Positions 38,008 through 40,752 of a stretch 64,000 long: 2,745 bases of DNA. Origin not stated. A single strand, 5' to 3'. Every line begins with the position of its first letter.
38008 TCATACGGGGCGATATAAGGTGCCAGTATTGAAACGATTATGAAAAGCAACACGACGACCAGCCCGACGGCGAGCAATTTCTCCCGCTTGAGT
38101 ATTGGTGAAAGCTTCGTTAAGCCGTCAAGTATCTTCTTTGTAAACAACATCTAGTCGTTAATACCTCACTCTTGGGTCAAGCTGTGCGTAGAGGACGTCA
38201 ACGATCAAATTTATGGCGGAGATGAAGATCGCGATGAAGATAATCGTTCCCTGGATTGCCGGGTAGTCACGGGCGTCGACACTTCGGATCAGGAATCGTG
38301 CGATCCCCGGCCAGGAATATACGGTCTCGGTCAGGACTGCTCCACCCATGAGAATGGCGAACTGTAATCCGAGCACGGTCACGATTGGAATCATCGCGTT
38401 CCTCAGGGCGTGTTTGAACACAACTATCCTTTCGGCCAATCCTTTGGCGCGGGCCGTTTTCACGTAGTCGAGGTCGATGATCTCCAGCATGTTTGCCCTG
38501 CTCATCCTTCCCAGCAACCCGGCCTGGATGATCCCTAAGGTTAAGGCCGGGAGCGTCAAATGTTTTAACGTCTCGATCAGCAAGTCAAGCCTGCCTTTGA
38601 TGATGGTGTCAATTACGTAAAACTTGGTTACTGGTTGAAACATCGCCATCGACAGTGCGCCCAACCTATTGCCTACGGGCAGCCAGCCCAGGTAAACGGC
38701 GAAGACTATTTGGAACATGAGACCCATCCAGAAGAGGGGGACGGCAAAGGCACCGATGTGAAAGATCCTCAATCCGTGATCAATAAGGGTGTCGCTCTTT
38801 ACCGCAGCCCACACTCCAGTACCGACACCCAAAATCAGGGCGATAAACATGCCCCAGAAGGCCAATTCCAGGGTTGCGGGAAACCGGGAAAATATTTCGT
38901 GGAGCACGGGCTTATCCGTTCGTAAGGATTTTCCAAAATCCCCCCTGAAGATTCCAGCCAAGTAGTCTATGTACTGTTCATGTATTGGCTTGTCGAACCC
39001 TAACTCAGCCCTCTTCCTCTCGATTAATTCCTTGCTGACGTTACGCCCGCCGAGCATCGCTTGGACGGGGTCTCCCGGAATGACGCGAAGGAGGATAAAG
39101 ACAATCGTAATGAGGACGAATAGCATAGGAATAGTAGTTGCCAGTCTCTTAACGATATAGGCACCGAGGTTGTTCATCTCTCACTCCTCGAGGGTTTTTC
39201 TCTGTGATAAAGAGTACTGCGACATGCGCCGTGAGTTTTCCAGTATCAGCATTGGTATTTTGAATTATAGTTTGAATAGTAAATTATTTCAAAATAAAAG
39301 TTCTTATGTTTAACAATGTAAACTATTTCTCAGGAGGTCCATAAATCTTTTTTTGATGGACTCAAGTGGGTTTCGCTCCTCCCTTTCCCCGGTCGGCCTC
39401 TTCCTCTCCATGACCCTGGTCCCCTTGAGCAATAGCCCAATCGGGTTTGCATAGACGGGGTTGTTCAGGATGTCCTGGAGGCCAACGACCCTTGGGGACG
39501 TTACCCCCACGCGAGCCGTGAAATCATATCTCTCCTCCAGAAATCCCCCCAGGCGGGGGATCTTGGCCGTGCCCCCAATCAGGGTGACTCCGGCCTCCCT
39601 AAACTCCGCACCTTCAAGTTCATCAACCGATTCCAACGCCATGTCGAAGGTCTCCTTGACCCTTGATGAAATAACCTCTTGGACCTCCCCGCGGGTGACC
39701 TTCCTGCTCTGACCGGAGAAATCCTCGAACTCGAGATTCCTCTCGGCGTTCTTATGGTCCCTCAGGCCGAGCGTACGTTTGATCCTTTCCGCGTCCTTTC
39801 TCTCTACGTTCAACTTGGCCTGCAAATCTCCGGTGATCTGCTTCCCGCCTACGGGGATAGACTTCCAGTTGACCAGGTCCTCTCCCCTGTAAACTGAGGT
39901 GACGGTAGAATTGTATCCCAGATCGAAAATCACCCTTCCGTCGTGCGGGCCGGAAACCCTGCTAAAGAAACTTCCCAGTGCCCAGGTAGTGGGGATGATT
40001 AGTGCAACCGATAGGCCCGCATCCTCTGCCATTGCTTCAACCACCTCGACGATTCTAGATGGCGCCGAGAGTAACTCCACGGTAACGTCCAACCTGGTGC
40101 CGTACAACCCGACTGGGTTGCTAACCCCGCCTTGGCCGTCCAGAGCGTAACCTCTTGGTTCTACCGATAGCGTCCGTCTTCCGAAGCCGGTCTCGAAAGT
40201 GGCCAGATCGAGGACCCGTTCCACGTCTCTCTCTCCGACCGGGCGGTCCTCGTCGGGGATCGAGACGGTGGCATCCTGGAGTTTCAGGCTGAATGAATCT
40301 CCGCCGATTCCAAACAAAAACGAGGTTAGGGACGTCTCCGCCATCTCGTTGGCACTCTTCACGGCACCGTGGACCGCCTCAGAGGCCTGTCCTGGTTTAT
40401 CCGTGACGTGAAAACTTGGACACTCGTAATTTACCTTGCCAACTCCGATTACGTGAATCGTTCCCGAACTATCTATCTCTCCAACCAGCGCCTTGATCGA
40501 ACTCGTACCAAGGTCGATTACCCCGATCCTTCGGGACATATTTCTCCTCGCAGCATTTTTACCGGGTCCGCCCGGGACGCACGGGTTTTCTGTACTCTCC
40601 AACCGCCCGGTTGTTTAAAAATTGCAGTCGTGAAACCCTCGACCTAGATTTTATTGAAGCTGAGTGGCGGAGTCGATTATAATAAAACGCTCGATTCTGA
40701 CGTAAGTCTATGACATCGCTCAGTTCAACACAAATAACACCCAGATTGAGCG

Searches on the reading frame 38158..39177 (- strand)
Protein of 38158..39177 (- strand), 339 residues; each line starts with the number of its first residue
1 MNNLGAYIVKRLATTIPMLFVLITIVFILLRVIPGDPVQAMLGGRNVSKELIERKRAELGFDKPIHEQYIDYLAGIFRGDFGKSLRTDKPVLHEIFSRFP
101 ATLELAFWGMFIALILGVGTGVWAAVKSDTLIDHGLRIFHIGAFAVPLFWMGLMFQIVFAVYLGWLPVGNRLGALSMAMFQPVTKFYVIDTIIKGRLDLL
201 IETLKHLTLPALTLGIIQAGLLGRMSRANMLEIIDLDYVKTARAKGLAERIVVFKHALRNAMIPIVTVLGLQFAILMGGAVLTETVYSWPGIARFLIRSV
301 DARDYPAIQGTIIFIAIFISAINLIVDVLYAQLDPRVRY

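Call 8: search_protein_families(library=ncbifam, proteins=[window:38158-39177:-])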
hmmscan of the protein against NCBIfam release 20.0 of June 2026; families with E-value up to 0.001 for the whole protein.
window:38158-39177:- (339 aa): 18 families
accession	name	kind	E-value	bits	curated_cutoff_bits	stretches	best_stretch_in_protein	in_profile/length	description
NF045470.1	Opp2B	equivalog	2.4e-95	319.2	350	1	11-338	1-300/300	nickel ABC transporter permease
NF008161.0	PRK10914.1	equivalog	5.6e-91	305.2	590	1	7-338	4-336/339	dipeptide ABC transporter permease DppB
NF011661.0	PRK15081.1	equivalog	1.5e-81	274.3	463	2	202-339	168-305/306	glutathione ABC transporter permease GsiC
NF045472.1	Opp4B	equivalog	3.1e-75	253.4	450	1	6-338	3-319/319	oligopeptide ABC transporter permease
NF045469.1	Opp1B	equivalog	3.9e-75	253.2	380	2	5-171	2-171/307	nickel/cobalt ABC transporter permease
TIGR02789.1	nickel_nikB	equivalog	4.6e-75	252.9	447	2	5-173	2-172/314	nickel ABC transporter permease subunit NikB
NF007677.0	PRK10352.1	equivalog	3.3e-72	243.2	433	2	6-176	3-175/314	nickel ABC transporter permease subunit NikB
NF045471.1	Opp3B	equivalog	2.2e-66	224.4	480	2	203-338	168-303/308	oligopeptide ABC transporter permease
NF007008.0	PRK09471.1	equivalog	3.5e-60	204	388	2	7-186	4-181/306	oligopeptide ABC transporter permease OppB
NF011690.0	PRK15110.1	equivalog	5.7e-52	177.1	432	1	66-335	41-311/321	putrescine export ABC transporter permease SapB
NF011712.0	PRK15133.1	subfamily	2.2e-40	138.8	445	2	42-338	76-360/364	microcin C ABC transporter permease YejB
NF043081.1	MMSYN1_0165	equivalog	9.9e-30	103.8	350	1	211-338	257-385/388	oligopeptide ABC transporter permease OppB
NF011596.0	PRK15021.1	subfamily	4.8e-06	25.9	439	1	222-271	219-267/341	microcin C ABC transporter permease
NF045473.1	Opp1C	equivalog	8.6e-06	25.4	350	1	213-275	136-198/267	nickel/cobalt ABC transporter permease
TIGR01097.1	PhnE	equivalog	1.3e-05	24.8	216.7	0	84-158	46-122/252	phosphonate ABC transporter, permease protein PhnE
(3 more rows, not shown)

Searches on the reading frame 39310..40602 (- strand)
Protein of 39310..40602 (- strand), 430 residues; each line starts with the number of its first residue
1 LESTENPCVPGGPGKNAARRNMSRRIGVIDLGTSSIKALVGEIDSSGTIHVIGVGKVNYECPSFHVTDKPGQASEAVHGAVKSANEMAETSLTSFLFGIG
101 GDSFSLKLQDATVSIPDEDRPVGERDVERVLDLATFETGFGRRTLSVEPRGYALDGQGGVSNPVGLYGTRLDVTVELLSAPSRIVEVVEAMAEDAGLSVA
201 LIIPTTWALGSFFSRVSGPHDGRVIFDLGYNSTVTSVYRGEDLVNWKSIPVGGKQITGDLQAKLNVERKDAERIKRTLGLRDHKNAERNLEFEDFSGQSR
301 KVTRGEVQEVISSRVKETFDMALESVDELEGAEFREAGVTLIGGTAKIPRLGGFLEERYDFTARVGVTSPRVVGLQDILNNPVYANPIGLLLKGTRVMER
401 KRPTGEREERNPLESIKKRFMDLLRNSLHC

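Call 64: search_protein_families(library=pfam, proteins=[window:39310-40602:-], max_evalue=0.00001)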
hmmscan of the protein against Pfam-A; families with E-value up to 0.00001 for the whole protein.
window:39310-40602:- (430 aa): 4 families
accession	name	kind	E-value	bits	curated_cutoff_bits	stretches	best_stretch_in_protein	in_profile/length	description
PF14450.12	FtsA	-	4.1e-20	72.9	31.8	1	226-389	3-127/127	Cell division protein FtsA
PF02491.25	SHS2_FTSA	-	5.6e-15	55.9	25.4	1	109-177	9-77/79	SHS2 domain inserted in FTSA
PF06723.19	MreB_Mbl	-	7.6e-08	32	27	1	190-366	114-304/327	MreB/Mbl protein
PF11104.14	PilM_2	-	9.2e-06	25.2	27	0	224-281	183-240/340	Type IV pilus assembly protein PilM;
